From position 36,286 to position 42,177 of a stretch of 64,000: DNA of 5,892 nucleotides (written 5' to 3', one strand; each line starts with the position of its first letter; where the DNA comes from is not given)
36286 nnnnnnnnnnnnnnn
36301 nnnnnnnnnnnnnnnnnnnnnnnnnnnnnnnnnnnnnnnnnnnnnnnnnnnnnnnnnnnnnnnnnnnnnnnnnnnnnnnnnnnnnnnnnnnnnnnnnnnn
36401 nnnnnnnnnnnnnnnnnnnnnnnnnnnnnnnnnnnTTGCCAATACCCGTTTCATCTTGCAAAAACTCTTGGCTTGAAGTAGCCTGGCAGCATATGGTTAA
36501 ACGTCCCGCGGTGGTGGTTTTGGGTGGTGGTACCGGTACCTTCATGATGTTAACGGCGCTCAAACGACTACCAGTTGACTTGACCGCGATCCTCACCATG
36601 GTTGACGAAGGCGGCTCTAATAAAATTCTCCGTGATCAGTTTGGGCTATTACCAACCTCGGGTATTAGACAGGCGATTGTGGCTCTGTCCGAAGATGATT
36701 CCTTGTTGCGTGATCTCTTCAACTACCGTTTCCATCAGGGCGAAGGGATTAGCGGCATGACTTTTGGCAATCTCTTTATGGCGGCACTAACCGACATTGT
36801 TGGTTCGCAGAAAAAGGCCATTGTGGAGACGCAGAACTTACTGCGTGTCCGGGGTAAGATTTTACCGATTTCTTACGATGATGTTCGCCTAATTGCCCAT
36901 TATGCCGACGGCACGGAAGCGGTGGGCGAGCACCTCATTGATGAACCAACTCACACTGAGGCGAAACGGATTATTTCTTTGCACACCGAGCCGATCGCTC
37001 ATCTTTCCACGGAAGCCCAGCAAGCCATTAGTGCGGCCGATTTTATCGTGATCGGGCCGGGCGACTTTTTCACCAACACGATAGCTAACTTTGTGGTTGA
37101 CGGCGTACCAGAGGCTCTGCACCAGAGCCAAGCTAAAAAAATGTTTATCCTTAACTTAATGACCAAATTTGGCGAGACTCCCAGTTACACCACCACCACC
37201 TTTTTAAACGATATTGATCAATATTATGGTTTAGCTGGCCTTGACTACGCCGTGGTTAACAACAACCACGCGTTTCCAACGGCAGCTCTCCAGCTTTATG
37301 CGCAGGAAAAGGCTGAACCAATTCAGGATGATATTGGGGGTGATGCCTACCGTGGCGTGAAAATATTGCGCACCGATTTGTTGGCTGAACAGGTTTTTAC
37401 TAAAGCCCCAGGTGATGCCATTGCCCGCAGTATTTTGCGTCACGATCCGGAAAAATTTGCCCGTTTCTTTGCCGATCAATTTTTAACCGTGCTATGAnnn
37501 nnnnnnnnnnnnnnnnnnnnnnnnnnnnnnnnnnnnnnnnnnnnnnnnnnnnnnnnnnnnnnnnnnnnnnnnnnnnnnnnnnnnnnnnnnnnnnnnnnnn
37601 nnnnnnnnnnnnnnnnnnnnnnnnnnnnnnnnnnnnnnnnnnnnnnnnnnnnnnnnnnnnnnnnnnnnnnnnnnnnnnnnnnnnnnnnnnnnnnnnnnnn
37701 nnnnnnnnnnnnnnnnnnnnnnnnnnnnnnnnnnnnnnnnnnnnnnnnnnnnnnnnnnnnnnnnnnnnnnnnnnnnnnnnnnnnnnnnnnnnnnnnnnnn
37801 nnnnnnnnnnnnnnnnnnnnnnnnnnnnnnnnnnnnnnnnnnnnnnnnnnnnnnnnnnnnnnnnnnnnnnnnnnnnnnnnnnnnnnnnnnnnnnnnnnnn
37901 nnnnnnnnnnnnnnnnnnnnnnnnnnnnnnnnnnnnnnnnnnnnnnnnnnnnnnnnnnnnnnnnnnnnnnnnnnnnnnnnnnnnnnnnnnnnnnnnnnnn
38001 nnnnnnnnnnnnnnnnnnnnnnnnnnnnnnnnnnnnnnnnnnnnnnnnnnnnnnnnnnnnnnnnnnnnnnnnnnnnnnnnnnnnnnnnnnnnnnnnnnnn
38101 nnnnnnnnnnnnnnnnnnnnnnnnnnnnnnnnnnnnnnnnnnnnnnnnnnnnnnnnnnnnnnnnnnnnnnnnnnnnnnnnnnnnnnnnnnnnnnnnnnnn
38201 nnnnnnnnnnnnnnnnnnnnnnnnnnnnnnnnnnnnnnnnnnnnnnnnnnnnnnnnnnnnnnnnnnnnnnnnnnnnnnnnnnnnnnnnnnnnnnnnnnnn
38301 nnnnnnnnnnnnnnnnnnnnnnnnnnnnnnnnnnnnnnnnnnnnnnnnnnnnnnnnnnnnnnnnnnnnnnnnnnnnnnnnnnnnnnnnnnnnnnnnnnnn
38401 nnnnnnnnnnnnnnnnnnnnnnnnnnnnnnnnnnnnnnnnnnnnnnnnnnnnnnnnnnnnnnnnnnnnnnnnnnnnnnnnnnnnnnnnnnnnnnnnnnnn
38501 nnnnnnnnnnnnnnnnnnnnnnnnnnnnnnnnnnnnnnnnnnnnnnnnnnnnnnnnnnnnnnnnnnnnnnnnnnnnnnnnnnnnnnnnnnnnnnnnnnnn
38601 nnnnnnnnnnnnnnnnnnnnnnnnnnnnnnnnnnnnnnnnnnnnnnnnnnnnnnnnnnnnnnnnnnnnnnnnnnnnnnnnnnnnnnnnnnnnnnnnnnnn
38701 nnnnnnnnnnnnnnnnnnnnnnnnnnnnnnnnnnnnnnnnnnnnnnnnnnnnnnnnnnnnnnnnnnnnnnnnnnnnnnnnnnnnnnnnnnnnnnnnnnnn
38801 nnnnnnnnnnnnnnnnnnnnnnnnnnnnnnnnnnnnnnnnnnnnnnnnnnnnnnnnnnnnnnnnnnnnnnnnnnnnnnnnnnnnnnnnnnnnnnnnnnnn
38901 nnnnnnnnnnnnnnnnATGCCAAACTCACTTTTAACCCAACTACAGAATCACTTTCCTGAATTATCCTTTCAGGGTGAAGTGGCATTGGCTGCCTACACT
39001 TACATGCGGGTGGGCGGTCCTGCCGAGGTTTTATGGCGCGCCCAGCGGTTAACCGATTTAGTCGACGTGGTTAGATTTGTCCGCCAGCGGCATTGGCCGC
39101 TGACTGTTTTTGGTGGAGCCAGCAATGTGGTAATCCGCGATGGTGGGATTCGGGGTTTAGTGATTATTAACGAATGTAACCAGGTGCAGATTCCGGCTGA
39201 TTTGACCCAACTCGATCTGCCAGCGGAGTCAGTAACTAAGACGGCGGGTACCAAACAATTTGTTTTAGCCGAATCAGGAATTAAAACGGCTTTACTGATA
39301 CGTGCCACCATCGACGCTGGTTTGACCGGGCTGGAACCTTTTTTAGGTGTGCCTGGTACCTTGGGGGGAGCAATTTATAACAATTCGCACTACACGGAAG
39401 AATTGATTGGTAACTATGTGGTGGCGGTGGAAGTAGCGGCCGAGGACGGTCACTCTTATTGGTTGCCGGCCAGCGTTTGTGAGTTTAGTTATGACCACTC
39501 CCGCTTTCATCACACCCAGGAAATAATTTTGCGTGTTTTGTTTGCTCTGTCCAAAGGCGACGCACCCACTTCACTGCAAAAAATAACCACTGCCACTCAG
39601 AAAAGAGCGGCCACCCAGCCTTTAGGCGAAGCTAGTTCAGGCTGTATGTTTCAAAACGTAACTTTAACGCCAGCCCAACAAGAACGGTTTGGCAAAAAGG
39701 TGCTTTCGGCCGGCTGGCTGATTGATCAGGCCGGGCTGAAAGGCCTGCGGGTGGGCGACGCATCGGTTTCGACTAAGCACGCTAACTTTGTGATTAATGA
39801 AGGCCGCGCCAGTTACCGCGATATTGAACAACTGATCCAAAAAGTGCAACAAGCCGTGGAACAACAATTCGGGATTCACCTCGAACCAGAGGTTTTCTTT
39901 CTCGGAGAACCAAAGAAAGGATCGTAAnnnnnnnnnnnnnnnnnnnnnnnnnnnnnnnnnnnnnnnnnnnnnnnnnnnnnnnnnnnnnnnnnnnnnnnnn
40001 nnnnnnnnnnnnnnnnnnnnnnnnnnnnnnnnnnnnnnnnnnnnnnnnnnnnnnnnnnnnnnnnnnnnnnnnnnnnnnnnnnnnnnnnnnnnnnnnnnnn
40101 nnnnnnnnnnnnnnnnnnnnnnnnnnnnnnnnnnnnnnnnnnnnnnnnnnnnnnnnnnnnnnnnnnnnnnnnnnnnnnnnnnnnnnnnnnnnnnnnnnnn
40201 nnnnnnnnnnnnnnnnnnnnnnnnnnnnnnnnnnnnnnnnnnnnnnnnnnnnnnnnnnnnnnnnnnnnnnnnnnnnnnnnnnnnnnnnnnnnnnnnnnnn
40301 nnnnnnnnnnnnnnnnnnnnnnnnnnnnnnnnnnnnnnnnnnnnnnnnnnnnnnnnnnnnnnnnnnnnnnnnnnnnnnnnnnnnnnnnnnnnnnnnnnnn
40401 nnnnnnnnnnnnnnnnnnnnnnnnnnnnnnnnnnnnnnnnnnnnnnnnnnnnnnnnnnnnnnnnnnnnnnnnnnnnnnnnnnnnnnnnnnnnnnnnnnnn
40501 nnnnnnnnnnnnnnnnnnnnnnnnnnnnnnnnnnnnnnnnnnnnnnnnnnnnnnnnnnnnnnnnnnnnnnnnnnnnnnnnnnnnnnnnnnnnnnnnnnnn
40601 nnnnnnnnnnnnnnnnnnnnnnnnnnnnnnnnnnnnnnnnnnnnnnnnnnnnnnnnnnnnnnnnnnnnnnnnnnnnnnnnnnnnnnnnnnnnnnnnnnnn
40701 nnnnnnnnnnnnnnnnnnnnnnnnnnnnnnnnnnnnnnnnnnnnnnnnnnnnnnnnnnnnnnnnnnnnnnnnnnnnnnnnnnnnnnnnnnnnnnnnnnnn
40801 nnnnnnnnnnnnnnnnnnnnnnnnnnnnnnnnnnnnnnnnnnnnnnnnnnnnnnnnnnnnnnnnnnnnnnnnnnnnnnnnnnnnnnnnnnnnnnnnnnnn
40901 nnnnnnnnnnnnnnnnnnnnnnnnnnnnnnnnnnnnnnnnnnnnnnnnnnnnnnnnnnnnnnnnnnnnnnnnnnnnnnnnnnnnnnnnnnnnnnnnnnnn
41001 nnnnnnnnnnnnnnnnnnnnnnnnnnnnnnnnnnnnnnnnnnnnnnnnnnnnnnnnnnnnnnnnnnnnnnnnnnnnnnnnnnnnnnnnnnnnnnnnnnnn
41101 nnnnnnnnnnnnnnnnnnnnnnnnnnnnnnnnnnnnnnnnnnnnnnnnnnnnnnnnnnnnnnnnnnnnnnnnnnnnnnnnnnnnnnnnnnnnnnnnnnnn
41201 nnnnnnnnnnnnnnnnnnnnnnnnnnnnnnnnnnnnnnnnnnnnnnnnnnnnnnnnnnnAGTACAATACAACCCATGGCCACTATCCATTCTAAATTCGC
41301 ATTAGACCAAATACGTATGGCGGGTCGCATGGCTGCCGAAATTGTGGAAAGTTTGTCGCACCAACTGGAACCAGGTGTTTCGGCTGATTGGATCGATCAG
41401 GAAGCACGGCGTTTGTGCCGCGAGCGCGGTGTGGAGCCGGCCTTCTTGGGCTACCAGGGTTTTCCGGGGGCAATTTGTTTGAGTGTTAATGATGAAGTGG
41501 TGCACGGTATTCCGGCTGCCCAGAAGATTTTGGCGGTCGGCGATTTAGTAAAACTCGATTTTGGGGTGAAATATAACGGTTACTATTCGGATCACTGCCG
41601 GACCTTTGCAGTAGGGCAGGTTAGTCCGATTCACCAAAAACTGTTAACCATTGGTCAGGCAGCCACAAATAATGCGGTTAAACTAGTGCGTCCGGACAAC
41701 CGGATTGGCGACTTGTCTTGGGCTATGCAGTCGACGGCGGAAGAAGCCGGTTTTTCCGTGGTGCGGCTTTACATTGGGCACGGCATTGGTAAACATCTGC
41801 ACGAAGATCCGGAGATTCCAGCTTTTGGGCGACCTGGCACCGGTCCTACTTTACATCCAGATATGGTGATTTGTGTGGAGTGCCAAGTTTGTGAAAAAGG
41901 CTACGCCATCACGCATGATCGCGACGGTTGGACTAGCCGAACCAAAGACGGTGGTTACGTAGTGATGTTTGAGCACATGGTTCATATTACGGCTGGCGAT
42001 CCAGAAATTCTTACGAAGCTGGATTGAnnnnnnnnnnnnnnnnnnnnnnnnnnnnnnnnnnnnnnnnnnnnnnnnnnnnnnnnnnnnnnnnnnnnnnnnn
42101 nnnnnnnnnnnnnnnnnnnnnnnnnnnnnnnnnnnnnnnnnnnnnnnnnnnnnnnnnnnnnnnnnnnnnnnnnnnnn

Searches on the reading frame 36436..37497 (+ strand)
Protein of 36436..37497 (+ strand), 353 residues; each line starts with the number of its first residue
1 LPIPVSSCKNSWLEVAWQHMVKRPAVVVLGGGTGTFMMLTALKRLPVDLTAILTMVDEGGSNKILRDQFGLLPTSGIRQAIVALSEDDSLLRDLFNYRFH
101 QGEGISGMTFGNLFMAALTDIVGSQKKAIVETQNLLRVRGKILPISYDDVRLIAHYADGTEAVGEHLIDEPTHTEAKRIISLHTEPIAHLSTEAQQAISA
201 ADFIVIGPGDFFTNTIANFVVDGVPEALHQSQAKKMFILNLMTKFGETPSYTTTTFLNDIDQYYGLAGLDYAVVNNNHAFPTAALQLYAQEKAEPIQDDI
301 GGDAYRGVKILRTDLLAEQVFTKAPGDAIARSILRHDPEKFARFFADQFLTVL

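Call 10: search_protein_families(library=pfam, proteins=[window:36436-37497:+], max_evalue=0.001)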
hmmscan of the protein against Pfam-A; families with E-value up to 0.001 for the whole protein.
window:36436-37497:+ (353 aa): 1 family
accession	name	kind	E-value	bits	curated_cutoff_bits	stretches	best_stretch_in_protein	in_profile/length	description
PF01933.23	CofD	-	3e-71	240.4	30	1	26-316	1-290/290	2-phospho-L-lactate transferase CofD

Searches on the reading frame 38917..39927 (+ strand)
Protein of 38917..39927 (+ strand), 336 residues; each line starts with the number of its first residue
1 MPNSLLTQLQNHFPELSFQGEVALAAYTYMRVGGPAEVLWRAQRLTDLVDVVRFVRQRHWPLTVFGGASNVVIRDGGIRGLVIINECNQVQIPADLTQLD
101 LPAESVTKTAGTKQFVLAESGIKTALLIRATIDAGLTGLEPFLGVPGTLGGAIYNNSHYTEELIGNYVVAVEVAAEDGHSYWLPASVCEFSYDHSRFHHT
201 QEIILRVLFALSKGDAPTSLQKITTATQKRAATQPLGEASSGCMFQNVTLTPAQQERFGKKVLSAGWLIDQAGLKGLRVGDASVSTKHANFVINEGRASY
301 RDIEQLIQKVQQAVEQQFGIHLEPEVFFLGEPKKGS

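Call 10: search_protein_families(library=pfam, proteins=[window:38917-39927:+], max_evalue=0.001)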
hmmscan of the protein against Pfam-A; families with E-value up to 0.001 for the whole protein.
window:38917-39927:+ (336 aa): 2 families
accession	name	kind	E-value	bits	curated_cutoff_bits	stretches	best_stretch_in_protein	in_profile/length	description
PF02873.21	MurB_C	-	2.8e-32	111.3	27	1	221-328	4-98/99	UDP-N-acetylenolpyruvoylglucosamine reductase, C-terminal domain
PF01565.28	FAD_binding_4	-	5.9e-12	45.9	26.4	1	41-179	6-134/139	FAD binding domain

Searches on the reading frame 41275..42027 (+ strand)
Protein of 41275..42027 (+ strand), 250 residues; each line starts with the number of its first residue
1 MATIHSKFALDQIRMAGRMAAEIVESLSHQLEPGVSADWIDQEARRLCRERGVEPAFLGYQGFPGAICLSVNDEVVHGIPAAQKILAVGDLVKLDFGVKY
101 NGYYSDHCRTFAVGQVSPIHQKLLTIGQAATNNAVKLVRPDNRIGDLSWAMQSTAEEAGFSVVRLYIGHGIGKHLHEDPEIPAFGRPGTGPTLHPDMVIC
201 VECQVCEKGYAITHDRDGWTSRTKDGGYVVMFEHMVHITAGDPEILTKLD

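Call 10: search_protein_families(library=pfam, proteins=[window:41275-42027:+], max_evalue=0.001)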
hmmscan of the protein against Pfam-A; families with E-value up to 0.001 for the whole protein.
window:41275-42027:+ (250 aa): 1 family
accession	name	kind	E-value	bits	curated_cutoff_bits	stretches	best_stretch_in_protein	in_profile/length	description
PF00557.29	Peptidase_M24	-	3.7e-47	161.2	23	1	12-240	2-208/208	Metallopeptidase family M24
